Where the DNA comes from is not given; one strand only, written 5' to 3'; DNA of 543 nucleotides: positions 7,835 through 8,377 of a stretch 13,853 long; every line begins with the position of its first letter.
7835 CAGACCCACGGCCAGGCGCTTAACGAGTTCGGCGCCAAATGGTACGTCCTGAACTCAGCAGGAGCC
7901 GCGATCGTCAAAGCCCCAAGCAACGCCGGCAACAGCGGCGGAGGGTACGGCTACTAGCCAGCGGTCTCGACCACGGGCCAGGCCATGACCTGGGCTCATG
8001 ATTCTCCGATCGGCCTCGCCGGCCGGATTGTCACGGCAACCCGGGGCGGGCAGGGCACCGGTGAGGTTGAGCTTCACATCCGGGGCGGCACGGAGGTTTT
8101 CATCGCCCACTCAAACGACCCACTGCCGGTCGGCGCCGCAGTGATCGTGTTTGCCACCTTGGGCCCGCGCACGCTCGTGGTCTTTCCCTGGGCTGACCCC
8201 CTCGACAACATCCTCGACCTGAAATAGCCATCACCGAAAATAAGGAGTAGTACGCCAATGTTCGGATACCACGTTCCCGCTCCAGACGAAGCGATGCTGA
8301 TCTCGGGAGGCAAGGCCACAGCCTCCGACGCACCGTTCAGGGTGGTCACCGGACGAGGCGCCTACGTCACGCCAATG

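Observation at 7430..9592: Lipoprotein_15-repeat protein / NfeD-like / flotillin gene string in which both NfeD and flotillin lack membrane anchors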

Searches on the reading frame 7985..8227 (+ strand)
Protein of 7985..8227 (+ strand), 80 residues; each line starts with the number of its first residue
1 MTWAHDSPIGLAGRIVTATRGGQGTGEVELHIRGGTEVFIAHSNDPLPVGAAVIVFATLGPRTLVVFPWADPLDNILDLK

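Call 3: search_protein_families(library=pfam, proteins=[window:7985-8227:+], max_evalue=0.01)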
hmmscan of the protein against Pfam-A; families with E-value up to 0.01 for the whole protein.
window:7985-8227:+ (80 aa): 0 families

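Call 4: search_protein_families(library=ncbifam, proteins=[window:7985-8227:+], max_evalue=0.01)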
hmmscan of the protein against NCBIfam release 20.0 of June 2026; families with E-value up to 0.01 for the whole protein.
window:7985-8227:+ (80 aa): 0 families

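Call 6: find_homologous_proteins(query=window:7985-8224:+, max_evalue=0.01)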
Query window:7985-8224:+ (80 aa): 106 proteins with E <= 0.01 among 107 candidates.
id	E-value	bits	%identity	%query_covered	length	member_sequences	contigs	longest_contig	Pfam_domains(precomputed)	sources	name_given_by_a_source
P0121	7.9e-45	168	98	100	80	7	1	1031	-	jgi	jgi:hypothetical protein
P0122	2.5e-44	166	96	100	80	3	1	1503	-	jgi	jgi:hypothetical protein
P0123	2.9e-40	153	91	100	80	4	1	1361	-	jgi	jgi:hypothetical protein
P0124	6.9e-37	143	84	100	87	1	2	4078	-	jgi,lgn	jgi:membrane protein implicated in regulation of membrane protease activity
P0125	7.8e-35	136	85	93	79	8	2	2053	-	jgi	jgi:hypothetical protein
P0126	1.5e-34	135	84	99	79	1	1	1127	-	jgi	jgi:hypothetical protein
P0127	5.0e-34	133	81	99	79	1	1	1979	-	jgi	jgi:hypothetical protein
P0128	8.0e-34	133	86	95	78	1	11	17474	-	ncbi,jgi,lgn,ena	jgi:hypothetical protein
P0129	1.3e-33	132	80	99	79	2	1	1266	-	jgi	jgi:hypothetical protein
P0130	1.6e-33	132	78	99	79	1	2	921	-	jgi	jgi:hypothetical protein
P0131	1.7e-33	132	82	95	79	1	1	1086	-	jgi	jgi:hypothetical protein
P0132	1.8e-33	132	81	100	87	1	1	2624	-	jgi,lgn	jgi:hypothetical protein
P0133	2.7e-33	131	76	99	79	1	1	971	-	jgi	jgi:membrane protein implicated in regulation of membrane protease activity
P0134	3.5e-33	131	78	99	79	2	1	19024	-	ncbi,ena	-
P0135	4.5e-33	130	78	99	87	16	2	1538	-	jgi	jgi:hypothetical protein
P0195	2.2e-27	112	71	96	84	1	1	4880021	-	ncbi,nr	ncbi:hypothetical protein SAMN05892883_1923 [Jatrophihabitans sp. GAS493]|nr:hypothetical protein SA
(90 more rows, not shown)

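Call 10: find_encoding_contigs(protein=P0195, flank=8000, max_places=3)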
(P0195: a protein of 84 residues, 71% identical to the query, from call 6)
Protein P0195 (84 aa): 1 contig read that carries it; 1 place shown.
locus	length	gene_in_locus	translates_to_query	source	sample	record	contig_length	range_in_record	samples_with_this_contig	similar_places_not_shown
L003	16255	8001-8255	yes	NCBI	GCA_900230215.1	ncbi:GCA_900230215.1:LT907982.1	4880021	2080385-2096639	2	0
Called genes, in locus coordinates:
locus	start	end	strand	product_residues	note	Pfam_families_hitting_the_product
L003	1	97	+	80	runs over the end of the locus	-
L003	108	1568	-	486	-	PF07690:MFS_1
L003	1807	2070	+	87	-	-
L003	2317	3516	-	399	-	PF00201:UDPGT, PF06722:EryCIII-like_C, PF04101:Glyco_tran_28_C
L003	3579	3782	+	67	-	PF01402:RHH_1 (weak), PF22513:FitA-like_RHH (weak)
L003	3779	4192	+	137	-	PF02661:Fic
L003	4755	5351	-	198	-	PF23023:Anti-Pycsar_Apyc1 (faint), PF00753:Lactamase_B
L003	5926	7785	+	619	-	-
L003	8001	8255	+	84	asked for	-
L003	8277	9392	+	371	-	PF01145:Band_7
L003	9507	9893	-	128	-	PF03795:YCII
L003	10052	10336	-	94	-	PF04266:ASCH (weak)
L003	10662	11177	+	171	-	PF09348:DUF1990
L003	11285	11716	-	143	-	-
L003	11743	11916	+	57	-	-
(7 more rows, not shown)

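Call 15: search_solved_structures(query=A1, max_evalue=10, show_alignments=3)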
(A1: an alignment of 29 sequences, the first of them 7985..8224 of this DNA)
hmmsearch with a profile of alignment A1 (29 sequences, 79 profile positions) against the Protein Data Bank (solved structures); distinct sequences matched with E-value up to 10: 19.
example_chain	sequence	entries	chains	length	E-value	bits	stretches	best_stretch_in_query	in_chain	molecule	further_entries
1o78_A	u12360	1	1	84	0.013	18.1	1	15-76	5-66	BIOTIN CARBOXYL CARRIER PROTEIN OF METHYLMALONYL-COA CARBOXYL-TRANSFERASE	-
1dcz_A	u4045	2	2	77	0.027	17.1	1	19-76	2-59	TRANSCARBOXYLASE 1.3S SUBUNIT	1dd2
1g5u_A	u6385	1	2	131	0.36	13.5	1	19-60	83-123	PROFILIN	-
6tpl_A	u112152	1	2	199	0.56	12.9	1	28-71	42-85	Intimin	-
6tqd_A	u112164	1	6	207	0.57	12.9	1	28-71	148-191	Intimin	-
1qx2_A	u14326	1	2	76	0.59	12.8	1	31-62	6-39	Vitamin D-dependent calcium-binding protein, intestinal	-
3fac_A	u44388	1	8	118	0.66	12.7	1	39-75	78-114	Putative uncharacterized protein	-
5fef_A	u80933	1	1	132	0.68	12.7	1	19-61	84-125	Profilin-5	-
8usb_c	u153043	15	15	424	0.8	12.4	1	19-74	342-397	26S proteasome non-ATPase regulatory subunit 14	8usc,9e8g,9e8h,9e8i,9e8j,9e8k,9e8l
7kyw_A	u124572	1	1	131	0.85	12.3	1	14-61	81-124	Profilin-1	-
1cqa_A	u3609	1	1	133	0.96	12.2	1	18-60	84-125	PROFILIN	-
5nzb_A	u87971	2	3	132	0.97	12.2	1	18-60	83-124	Profilin-2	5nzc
6iqi_A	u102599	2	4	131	0.98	12.1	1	13-61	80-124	Profilin-2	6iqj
5em0_A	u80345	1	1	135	1.1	11.9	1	14-60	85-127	Pollen allergen Art v 4.01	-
6b6j_A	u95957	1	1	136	1.2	11.9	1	14-60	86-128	Profilin-1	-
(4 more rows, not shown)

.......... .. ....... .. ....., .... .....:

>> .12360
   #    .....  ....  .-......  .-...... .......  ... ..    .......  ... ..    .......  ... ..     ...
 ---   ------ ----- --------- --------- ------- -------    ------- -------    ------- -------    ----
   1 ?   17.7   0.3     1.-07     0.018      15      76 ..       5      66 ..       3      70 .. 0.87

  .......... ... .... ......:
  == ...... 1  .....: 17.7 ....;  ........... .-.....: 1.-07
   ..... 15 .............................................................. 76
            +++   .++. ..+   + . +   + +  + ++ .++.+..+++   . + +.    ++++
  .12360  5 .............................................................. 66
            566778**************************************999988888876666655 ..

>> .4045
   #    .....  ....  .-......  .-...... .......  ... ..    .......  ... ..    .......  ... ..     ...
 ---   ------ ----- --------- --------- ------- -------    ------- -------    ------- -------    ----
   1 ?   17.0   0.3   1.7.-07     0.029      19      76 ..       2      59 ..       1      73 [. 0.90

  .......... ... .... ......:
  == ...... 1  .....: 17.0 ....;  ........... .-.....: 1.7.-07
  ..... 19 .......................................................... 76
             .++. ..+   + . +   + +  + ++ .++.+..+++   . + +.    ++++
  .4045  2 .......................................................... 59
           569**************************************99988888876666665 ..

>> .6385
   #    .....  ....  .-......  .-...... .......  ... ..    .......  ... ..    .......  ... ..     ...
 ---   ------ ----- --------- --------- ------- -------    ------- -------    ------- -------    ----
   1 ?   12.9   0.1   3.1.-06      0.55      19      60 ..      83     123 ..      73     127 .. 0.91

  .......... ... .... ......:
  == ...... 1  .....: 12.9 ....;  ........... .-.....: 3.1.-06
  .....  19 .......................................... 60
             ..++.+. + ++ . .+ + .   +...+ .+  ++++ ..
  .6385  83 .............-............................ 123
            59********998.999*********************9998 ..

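Call 25: predict_structure(alignment_id=A1)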
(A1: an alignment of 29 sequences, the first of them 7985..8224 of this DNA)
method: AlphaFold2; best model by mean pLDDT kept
length: 80 residues; sequences in the alignment: 29
mean_pLDDT: 86.4   pTM: 0.73
mean pLDDT of the five models: 86.4, 86.1, 84.9, 84.9, 83.9
residues with pLDDT >= 90: 54; 70-90: 10; 50-70: 12; < 50: 4
segments of 3 or more residues with pLDDT < 50: 1-4
pLDDT, mean of each block of 10 residues (from residue 1): 66 95 92 92 95 95 93 63
secondary structure, 60 per line:
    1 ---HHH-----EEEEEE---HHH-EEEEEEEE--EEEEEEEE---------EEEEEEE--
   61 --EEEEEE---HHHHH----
elements in order: E12-17 E25-32 E35-42 E52-58 E63-68 H72-76

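Call 31: search_protein_representatives(alignment_id=A1)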
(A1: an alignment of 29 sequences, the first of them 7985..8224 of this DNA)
Query: 29 sequences, 79 profile positions. Proteins with E-value up to 0.001 (for the whole library): 402; up to 1e-10: 113; up to 1e-30: 0. The best 150 are listed.
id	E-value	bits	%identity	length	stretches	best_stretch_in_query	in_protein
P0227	1.8e-28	113.9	-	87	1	3-75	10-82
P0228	7.1e-26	105.6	-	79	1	1-78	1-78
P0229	1.5e-22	94.9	-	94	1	3-75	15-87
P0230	3.8e-22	93.6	-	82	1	4-76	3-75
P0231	2.2e-21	91.2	-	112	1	4-74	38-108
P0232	7.4e-21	89.5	-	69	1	1-52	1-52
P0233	7.6e-21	89.4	-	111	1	5-76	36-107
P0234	1.4e-20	88.6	-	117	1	4-76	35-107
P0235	9.5e-20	85.9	-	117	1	4-70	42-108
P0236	1.0e-19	85.9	-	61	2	1-33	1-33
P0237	1.0e-19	85.8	-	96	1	3-72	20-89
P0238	1.2e-19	85.7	-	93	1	5-75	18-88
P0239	1.3e-19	85.5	-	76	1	4-73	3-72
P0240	1.4e-19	85.4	-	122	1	4-71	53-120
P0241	1.7e-19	85.1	-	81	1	4-71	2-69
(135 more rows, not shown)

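Call 67: search_protein_families(library=padloc, proteins=[window:7985-8227:+], max_evalue=0.01)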
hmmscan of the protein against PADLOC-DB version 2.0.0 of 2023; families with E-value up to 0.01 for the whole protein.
window:7985-8227:+ (80 aa): 0 families

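Call 68: search_protein_families(library=pfam, alignment_id=A1, max_evalue=10)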
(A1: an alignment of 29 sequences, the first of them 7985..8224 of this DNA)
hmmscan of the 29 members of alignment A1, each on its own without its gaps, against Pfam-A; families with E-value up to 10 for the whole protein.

A. member 1, window:7985-8224:+ (80 aa): 1 family
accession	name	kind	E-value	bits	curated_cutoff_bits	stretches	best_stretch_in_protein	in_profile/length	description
PF01957.25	NfeD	-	0.08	13.6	29.1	1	11-60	4-50/57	NfeD-like C-terminal, partner-binding domain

B. families by the number of members that match (of 29 scanned): 1 family
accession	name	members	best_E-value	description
PF01957.25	NfeD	21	0.00022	NfeD-like C-terminal, partner-binding domain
